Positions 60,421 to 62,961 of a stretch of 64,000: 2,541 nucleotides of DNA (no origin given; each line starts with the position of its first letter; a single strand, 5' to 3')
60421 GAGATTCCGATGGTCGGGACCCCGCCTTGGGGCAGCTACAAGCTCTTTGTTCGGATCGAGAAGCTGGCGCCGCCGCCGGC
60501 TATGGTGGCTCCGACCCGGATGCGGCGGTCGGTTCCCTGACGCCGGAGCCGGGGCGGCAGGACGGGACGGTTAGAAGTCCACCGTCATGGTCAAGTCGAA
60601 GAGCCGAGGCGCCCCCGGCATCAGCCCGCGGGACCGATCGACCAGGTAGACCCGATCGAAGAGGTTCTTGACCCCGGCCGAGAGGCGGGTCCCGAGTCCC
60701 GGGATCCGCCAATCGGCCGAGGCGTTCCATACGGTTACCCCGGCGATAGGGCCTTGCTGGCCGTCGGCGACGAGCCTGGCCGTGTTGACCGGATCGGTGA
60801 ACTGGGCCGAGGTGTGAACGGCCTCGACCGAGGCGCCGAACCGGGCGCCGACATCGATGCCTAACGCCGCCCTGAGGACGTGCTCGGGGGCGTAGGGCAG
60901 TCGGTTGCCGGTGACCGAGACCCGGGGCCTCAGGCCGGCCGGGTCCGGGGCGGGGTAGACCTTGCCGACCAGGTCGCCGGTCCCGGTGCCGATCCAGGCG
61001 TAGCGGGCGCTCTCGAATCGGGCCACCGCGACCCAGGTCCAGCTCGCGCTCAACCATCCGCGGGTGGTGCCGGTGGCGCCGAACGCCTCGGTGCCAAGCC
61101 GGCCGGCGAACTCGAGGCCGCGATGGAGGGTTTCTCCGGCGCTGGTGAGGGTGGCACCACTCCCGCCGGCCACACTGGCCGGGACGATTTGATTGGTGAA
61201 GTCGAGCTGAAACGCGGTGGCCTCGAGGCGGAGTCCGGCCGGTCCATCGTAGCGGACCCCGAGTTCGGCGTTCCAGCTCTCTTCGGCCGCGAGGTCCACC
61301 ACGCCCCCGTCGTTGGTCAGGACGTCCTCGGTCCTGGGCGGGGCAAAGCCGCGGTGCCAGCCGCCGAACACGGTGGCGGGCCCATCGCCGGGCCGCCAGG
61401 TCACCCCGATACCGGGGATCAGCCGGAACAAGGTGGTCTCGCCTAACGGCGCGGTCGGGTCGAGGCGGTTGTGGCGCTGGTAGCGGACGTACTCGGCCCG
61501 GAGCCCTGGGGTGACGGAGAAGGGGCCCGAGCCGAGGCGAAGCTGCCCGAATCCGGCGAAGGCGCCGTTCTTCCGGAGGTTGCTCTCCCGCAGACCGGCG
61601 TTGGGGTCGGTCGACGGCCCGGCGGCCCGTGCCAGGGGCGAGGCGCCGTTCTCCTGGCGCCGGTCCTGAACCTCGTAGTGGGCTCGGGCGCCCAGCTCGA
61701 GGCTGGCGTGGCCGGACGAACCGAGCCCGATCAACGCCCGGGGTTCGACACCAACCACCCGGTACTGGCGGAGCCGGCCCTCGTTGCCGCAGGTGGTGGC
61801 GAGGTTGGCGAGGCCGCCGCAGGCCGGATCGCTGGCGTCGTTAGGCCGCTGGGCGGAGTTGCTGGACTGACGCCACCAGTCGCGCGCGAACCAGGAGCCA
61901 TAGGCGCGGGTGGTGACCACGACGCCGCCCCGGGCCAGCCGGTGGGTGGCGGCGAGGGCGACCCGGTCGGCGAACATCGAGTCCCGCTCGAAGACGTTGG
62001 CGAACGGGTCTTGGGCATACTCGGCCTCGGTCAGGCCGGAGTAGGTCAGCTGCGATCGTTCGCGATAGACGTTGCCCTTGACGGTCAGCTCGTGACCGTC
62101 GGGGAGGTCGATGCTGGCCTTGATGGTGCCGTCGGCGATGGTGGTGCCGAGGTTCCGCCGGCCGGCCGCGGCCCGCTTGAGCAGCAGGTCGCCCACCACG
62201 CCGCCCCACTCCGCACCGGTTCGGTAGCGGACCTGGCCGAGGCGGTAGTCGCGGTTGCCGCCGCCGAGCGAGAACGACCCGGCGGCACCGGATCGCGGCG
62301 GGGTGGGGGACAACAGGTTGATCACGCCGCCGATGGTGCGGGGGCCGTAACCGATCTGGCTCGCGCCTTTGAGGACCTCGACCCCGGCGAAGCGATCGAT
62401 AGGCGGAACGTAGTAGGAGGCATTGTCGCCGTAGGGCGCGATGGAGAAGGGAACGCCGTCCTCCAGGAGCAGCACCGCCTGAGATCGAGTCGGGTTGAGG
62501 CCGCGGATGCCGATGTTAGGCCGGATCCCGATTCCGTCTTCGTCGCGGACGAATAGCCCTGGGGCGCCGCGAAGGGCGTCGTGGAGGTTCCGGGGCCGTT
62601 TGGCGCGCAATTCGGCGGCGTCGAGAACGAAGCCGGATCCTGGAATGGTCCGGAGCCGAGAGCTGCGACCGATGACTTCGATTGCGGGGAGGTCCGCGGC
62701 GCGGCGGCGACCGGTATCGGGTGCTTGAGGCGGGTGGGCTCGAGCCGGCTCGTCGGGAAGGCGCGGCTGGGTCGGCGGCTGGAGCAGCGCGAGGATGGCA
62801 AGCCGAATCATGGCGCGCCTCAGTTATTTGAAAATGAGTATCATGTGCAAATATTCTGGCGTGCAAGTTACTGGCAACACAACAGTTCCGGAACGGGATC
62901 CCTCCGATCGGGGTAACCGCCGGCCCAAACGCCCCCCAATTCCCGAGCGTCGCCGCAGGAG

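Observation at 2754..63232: Octamer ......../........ is about ten-fold over-represented and scattered through genes on both strands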

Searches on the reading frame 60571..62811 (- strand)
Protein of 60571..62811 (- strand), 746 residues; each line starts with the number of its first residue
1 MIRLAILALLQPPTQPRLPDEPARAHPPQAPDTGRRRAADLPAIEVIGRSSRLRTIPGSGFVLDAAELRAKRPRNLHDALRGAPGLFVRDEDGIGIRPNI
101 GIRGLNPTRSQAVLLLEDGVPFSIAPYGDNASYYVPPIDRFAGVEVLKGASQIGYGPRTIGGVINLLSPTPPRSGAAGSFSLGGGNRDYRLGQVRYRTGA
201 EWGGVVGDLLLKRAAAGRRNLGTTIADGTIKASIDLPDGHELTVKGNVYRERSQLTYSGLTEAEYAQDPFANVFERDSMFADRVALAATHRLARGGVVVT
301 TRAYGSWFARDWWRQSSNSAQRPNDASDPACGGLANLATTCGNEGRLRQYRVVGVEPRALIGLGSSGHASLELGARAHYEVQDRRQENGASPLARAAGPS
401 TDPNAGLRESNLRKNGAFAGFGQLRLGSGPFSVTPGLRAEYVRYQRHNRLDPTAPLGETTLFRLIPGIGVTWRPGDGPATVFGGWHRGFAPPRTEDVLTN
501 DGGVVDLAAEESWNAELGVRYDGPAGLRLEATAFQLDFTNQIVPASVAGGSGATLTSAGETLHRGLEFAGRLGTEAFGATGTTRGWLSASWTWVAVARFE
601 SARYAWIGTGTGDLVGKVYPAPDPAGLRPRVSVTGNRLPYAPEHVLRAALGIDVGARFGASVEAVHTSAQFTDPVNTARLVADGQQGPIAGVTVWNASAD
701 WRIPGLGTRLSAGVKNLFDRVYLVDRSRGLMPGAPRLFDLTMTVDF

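Call 8: search_protein_families(library=pfam, proteins=[window:60571-62811:-])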
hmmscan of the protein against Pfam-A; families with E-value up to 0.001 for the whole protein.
window:60571-62811:- (746 aa): 2 families
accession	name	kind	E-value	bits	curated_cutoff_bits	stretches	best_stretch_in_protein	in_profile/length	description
PF00593.30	TonB_dep_Rec_b-barrel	-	1.1e-36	128.1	27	1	277-717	59-436/436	TonB dependent receptor-like, beta-barrel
PF07715.20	Plug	-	6.9e-18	65.6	23.9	1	53-163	2-107/107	TonB-dependent Receptor Plug Domain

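Call 36: find_homologous_proteins(query=window:60571-62811:-, max_evalue=1e-50)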
Query window:60571-62811:- (746 aa): 5072 proteins with E <= 1e-50 among 8000 candidates; the best 120 are listed.
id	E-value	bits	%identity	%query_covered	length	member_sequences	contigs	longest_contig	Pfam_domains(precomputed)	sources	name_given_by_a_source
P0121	0.0e+0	1682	100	100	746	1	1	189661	PF07715.21,PF00593.31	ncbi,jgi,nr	ncbi:MAG: TonB-dependent receptor [Gemmatimonadetes bacterium]|nr:TonB-dependent receptor [Gemmatimo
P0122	0.0e+0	1013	65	96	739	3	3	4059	PF07715.21,PF00593.31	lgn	-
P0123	1.7e-289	980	64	97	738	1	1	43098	PF07715.21,PF00593.31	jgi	jgi:Fe(3+) dicitrate transport protein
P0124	5.4e-288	976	63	96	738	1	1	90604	PF07715.21,PF00593.31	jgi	jgi:Fe(3+) dicitrate transport protein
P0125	6.9e-274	929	61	96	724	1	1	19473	PF07715.21,PF00593.31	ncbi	ncbi:MAG: TonB-dependent receptor family protein [Gemmatimonadales bacterium]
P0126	5.9e-273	926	60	96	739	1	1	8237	PF07715.21,PF00593.31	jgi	-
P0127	1.4e-272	924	60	100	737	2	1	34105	PF07715.21,PF00593.31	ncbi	-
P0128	9.1e-269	912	60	95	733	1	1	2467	PF07715.21,PF00593.31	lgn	-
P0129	1.5e-268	911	61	96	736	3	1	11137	PF07715.21,PF00593.31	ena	-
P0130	4.2e-261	887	59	95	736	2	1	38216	PF07715.21,PF00593.31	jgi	-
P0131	2.8e-254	864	58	96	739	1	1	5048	PF07715.21,PF00593.31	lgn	-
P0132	2.5e-252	858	57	95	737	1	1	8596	PF07715.21,PF00593.31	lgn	-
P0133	3.2e-251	854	58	95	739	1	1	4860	PF07715.21,PF00593.31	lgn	-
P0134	1.8e-242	825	57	95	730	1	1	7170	PF07715.21,PF00593.31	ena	-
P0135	1.8e-235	802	54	97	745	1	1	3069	PF07715.21,PF00593.31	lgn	-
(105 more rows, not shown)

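Call 37: find_encoding_contigs(protein=P0121, flank=10000, max_places=4)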
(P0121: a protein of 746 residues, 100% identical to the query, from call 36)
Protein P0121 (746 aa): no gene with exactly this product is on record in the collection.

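Call 38: find_encoding_contigs(protein=P0124, flank=10000, max_places=3)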
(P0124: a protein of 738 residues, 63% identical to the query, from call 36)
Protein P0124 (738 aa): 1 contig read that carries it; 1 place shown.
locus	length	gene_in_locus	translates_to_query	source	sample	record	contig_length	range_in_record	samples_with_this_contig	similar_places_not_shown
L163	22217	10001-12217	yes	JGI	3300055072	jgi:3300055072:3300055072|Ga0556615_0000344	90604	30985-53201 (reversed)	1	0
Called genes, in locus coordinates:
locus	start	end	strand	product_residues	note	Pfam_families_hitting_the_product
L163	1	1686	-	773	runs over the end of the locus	PF00403:HMA, PF00122:E1-E2_ATPase, PF00702:Hydrolase, PF08282:Hydrolase_3 (weak)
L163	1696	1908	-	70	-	PF00403:HMA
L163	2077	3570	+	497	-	-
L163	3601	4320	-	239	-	PF00106:adh_short, PF08659:KR, PF23441:SDR (weak), PF13561:adh_short_C2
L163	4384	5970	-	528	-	PF13620:CarboxypepD_reg (weak), PF13715:CarbopepD_reg_2 (faint), PF13620:CarboxypepD_reg (weak)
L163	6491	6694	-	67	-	-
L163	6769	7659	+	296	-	PF13620:CarboxypepD_reg, PF13715:CarbopepD_reg_2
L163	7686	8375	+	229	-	PF13462:Thioredoxin_4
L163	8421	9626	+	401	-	-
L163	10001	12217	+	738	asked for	PF07715:Plug, PF00593:TonB_dep_Rec_b-barrel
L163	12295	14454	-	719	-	PF12437:GSIII_N, PF00120:Gln-synt_C, PF18318:Gln-synt_C-ter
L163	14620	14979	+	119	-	PF03551:PadR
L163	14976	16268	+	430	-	PF00115:COX1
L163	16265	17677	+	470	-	PF00474:SSF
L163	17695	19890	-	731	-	PF00069:Pkinase, PF07714:PK_Tyr_Ser-Thr, PF03109:ABC1 (weak)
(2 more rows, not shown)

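Call 39: find_encoding_contigs(protein=P0123, flank=10000, max_places=3)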
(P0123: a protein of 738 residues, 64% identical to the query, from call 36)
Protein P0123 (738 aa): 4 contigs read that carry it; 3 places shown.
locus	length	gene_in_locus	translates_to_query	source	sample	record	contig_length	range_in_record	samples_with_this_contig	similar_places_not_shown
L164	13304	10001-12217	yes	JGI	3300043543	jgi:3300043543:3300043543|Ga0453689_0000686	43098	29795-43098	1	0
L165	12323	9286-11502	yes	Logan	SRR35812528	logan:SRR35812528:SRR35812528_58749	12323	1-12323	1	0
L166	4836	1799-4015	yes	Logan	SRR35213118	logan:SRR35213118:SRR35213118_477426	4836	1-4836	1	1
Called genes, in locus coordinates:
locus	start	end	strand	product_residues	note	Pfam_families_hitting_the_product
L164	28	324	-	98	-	PF02583:Trns_repr_metal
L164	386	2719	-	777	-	PF00403:HMA, PF00122:E1-E2_ATPase, PF00702:Hydrolase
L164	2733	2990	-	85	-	PF00403:HMA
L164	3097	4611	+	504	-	-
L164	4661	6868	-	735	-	PF13620:CarboxypepD_reg, PF13715:CarbopepD_reg_2, PF07715:Plug, PF00593:TonB_dep_Rec_b-barrel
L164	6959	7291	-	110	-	-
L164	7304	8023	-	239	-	PF00106:adh_short, PF08659:KR, PF13561:adh_short_C2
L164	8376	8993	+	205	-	-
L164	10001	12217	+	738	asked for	PF07715:Plug, PF00593:TonB_dep_Rec_b-barrel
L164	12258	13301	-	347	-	PF18318:Gln-synt_C-ter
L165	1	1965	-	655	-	?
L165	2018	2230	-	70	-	PF00403:HMA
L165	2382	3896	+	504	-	-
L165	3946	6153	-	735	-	PF13620:CarboxypepD_reg, PF13715:CarbopepD_reg_2, PF07715:Plug, PF00593:TonB_dep_Rec_b-barrel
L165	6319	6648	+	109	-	-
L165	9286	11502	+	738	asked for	PF07715:Plug, PF00593:TonB_dep_Rec_b-barrel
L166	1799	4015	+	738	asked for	PF07715:Plug, PF00593:TonB_dep_Rec_b-barrel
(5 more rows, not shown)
